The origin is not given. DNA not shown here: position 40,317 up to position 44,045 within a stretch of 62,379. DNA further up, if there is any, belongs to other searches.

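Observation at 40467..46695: Pair of giant, domain-less ORFs (1143 + 916 aa) forming a 6.2-kb two-gene unit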

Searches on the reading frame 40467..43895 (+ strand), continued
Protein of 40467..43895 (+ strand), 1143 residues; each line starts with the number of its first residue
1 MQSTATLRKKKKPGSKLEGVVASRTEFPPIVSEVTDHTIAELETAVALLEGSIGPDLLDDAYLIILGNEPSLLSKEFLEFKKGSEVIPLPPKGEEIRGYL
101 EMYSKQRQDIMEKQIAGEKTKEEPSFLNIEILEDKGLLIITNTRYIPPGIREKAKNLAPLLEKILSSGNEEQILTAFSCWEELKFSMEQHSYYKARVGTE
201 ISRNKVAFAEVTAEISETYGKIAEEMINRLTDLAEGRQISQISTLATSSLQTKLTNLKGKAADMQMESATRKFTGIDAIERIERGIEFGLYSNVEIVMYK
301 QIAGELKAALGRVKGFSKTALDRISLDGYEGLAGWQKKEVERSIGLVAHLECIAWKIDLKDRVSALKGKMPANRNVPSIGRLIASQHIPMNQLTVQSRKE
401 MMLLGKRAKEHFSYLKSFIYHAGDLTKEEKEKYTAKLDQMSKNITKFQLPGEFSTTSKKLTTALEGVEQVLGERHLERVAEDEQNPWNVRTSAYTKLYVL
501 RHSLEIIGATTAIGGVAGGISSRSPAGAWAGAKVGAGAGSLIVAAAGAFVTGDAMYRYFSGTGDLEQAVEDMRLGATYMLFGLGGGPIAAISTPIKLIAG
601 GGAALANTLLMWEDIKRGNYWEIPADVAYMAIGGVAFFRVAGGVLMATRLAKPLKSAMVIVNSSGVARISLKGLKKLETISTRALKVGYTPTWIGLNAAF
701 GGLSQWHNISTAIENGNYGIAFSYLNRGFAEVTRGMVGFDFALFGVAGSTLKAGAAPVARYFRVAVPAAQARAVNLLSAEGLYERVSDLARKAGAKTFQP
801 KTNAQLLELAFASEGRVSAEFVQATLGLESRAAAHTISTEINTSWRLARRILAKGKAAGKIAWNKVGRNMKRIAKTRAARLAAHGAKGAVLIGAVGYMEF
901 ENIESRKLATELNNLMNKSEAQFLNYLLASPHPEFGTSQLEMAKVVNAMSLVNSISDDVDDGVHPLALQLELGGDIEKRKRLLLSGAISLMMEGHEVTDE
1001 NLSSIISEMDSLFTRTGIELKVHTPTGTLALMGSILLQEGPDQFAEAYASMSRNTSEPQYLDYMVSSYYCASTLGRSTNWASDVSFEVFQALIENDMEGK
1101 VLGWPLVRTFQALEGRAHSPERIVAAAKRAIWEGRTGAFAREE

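Call 66: fold_search(model_id=the predicted structure, library=pdb)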
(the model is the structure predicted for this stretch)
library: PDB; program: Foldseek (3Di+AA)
matches with E <= 10: 46; with E <= 0.001: 0
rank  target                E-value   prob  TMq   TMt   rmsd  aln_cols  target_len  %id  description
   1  9dgq_n                4.2e-01  0.09  0.08  0.03  73.7      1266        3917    9  Structure of dynein-1 on microtubules (released 2025-09-10)
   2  7z8g                  7.9e-01  0.05  0.07  0.04  39.6      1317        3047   10  Cytoplasmic dynein-1 motor domain (released 2022-07-27)
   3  9k81_A                1.0e+00  0.51  0.07  0.27  13.3       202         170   14  Cryo-EM structure of designed zinc-induced filament Fiber-n7-Zn1-HEHE-74 (released 2025-10-29)
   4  9hhl_e                1.4e+00  0.05  0.06  0.08  34.3       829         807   10  Structure of Dynein-Dynactin-NuMA-LIS1 (released 2025-12-03)
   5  9ync_B                2.6e+00  0.04  0.09  0.04  44.2      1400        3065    9  Motor domains of phi-like human dynein-1 bound to dynactin-p150glued and LIS1 (released 2026-01-28)
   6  9jyy_G                2.8e+00  0.07  0.08  0.11  35.5       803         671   11  core proteins of mature T7 (released 2024-12-11)
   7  5uwq_C                3.1e+00  0.06  0.10  0.11  29.3      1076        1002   10  Crystal Structure of CDC7 NES Peptide in complex with CRM1-Ran-RanBP1 (released 2017-03-22)
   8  5cwi                  3.4e+00  0.10  0.07  0.19  18.0       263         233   12  Crystal structure of de novo designed helical repeat protein DHR18 (released 2015-12-16)
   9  8tkp_A                3.8e+00  0.02  0.05  0.08  28.6       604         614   11  Structure of the C. elegans TMC-2 complex (released 2024-03-27)
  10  1i0a_A                4.0e+00  0.04  0.06  0.11  23.4       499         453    7  CRYSTAL STRUCTURE OF WILD TYPE TURKEY DELTA 1 CRYSTALLIN (EYE LENS PROTEIN) (released 2001-04-21)
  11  6idp                  4.1e+00  0.12  0.11  0.20  20.7       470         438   15  Crystal structure of Vibrio cholerae MATE transporter VcmN in the straight form (released 2019-01-16)
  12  6o3e_B                4.4e+00  0.05  0.08  0.14  26.9       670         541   12  mouse aE-catenin 82-883 (released 2019-11-13)
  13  8hq3_C                4.5e+00  0.05  0.11  0.13  31.7      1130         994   10  KL1 in complex with CRM1-Ran-RanBP1 (released 2023-10-25)
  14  9olq_J                4.7e+00  0.21  0.10  0.29  11.2       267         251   14  Designed allosteric facilitated dissociation switch AS1_K46L_E50W_K172W_E173Y in complex state THE (released 2025-08-20)
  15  5uwr_C                4.7e+00  0.04  0.11  0.12  31.9      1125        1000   10  Crystal Structure of CDC7 NES Peptide (extended) in complex with CRM1-Ran-RanBP1 (released 2017-03-22)
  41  7niv_A                8.5e+00  0.01  0.07  0.07  40.3      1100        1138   11  Nanodisc reconstituted human ABCB4 in complex with 4B1-Fab and QA2-Fab (phosphatidylcholine-bound, occluded conformati (released 2021-08-25)
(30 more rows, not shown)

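Call 68: search_protein_families(library=pfam, proteins=[P0012, P0013, P0014, P0015, P0016, P0017, P0018, P0022], max_evalue=0.5)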
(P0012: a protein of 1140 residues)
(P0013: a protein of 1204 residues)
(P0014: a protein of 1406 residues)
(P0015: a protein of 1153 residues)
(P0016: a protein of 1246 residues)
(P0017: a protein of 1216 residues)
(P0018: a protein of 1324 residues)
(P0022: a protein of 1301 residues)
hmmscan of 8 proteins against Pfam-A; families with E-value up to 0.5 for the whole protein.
P0012 (1140 aa): 0 families

P0013 (1204 aa): 0 families

P0014 (1406 aa): 1 family
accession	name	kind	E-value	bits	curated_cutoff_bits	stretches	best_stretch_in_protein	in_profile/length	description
PF10129.15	OpgC_C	-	0.042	13.2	21.4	1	1363-1389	188-214/358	OpgC protein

P0015 (1153 aa): 1 family
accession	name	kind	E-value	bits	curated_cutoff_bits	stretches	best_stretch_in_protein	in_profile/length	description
PF21724.2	DUF6861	-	0.12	12.3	28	1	488-536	36-86/194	Family of unknown function (DUF6861)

P0016 (1246 aa): 0 families

P0017 (1216 aa): 2 families
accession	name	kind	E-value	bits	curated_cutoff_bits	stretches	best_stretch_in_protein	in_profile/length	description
PF01025.24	GrpE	-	0.082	13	25.8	1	487-547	38-100/165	GrpE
PF21724.2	DUF6861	-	0.43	10.4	28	1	576-609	46-79/194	Family of unknown function (DUF6861)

P0018 (1324 aa): 2 families
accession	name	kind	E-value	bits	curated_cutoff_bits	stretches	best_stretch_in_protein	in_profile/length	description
PF21724.2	DUF6861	-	5.4e-05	23.2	28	1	564-624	34-93/194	Family of unknown function (DUF6861)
PF12297.13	EVC2_like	-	0.11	11.8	25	0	162-241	199-277/429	Ellis van Creveld protein 2 like protein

P0022 (1301 aa): 0 families

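Call 79: search_solved_structures(query=A3, max_evalue=1)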
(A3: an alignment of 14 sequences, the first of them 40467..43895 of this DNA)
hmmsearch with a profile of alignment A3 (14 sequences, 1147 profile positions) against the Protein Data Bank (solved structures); distinct sequences matched with E-value up to 1: 10.
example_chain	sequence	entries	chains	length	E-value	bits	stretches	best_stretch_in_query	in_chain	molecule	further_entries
7nmq_A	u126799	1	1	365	0.1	13.4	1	402-541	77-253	Hemolysin BL lytic component L1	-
8x5o_A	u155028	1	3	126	0.23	12.2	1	170-259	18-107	spike protein S2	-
7zr2_A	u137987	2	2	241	0.24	12.2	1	171-288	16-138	Spike protein S2',Chimeric protein mimic of SARS-CoV-2 Spike HR1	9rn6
2n2u_A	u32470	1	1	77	0.37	11.6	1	829-878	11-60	OR358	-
8rz0_A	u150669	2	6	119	0.37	11.5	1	179-258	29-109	RH5-34EM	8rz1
7rmx_A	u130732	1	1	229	0.4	11.4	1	151-234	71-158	Tunable symmetric protein, D_3_212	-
2a1r_A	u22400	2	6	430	0.61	10.8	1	8-134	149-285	Poly(A)-specific ribonuclease PARN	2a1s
6c48_A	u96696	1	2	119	0.64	10.8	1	428-492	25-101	Protein lin-9 homolog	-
3r9m_A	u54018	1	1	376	0.67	10.7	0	401-450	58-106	BRO1 domain-containing protein BROX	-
3um1_A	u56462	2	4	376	0.67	10.7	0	401-450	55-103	BRO1 domain-containing protein BROX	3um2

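Call 82: search_solved_structures(query=A3, max_evalue=0.15, show_alignments=1)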
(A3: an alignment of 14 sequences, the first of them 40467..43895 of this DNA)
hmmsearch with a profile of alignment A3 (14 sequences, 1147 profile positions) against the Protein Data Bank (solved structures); distinct sequences matched with E-value up to 0.15: 1.
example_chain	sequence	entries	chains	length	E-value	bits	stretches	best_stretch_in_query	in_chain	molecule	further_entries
7nmq_A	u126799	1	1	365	0.1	13.4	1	402-541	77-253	Hemolysin BL lytic component L1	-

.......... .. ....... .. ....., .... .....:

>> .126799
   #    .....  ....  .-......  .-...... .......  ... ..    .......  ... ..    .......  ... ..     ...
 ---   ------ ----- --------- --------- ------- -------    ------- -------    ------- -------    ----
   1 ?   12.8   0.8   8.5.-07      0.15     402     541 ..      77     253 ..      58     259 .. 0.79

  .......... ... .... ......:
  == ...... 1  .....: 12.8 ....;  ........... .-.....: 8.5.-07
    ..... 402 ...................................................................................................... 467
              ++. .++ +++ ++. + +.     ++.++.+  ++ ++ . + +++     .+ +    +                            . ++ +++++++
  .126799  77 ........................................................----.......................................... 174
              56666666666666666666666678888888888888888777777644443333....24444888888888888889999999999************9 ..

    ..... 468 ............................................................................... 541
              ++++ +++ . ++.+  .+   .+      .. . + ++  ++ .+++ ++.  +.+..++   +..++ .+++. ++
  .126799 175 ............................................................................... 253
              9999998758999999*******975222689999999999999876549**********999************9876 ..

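Call 84: find_related_loci(query=A3, collection=viral_contigs, flank=5000)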
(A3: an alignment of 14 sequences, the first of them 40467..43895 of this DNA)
Query A3 (1143 aa) in viral_contigs; peptide patterns used: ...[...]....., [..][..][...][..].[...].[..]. (x = any residue, [..] = any of these).
90 stretches matched a pattern, but none encodes a relative of the query by tblastn (E <= 1e-3).

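Call 86: find_related_loci(query=A3, collection=metagenome_contigs, flank=6000)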
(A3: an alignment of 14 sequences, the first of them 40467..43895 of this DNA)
Query A3 (1143 aa) in metagenome_contigs; peptide patterns used: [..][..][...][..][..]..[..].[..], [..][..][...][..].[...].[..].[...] (x = any residue, [..] = any of these).
133 stretches matched a pattern; 2 encode a relative of the query (tblastn E <= 1e-3); 2 distinct loci.
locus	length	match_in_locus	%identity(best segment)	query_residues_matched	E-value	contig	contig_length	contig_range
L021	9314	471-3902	58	1-1142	0e+0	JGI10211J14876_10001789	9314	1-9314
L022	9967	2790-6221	58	1-1142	0e+0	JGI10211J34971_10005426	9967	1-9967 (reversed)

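Call 96: search_protein_families(library=pfam, proteins=[P0024, L016:14023-17568:+, L017:13952-16147:+, L020:11708-14293:+, L017:16165-19107:-], max_evalue=0.01)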
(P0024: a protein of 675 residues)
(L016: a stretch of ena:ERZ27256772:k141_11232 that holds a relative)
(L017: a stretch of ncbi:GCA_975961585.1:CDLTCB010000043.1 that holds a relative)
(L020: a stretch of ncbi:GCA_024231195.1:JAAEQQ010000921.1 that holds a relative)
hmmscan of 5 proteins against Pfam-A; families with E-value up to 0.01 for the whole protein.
P0024 (675 aa): 0 families

L016:14023-17568:+ (1182 aa): 0 families

L017:13952-16147:+ (732 aa): 0 families

L020:11708-14293:+ (862 aa): 0 families

L017:16165-19107:- (981 aa): 2 families
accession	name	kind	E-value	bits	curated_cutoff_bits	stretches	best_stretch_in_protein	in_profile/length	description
PF22627.1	AglB_core-like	-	9.6e-05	23.1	27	1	707-776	40-110/111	AglB core domain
PF21436.2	STT3-PglB_core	-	0.0056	17.6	23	0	714-733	6-25/131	STT3/PglB/AglB core domain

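Call 98: find_encoding_contigs(protein=P0014, flank=8000, max_places=2)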
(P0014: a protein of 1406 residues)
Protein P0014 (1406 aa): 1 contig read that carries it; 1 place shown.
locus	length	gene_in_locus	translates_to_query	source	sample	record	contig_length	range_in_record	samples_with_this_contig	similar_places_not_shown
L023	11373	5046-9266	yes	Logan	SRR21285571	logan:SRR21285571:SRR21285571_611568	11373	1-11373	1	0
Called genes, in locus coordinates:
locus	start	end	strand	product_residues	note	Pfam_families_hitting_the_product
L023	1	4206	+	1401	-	?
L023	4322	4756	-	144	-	PF09685:MamF_MmsF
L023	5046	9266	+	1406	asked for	-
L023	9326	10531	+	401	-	-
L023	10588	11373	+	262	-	?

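Call 99: search_dna_similar(query=window:40467-43895:+, collection=phages, mode=protein, max_evalue=0.001, max_rows=10)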
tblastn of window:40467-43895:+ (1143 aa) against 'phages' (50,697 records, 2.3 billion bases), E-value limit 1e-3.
No match.

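Call 100: search_dna_similar(query=window:40467-43895:+, collection=plasmids, mode=protein, max_evalue=0.001, max_rows=10)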
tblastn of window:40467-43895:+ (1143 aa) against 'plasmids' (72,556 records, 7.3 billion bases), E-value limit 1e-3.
No match.

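Call 113: search_protein_families(library=ncbifam, alignment_id=A3, max_evalue=1)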
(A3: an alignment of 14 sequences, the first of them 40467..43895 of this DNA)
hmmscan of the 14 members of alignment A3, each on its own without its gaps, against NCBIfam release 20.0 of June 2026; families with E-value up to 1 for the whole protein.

A. member 1, window:40467-43895:+ (1143 aa): 0 families

B. families by the number of members that match (of 14 scanned): 5 families
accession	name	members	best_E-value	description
NF041066.2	DpdI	1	0.038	protein DpdI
NF033750.1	vWF_bind_Staph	1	0.043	von Willebrand factor binding protein Vwb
NF009843.0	PRK13318.1-1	1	0.048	type III pantothenate kinase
NF051442.1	NheB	1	0.14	non-hemolytic enterotoxin subunit B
NF007600.2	PRK10246.1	1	0.43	exonuclease subunit SbcC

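Call 114: search_protein_families(library=phrogs, alignment_id=A3, max_evalue=0.1)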
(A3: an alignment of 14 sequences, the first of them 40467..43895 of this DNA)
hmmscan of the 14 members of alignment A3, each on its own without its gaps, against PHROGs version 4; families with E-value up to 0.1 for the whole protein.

A. member 1, window:40467-43895:+ (1143 aa): 0 families

B. families by the number of members that match (of 14 scanned): 2 families
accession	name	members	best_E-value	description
phrog_21564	-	1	0.0047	-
phrog_1061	-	1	0.097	-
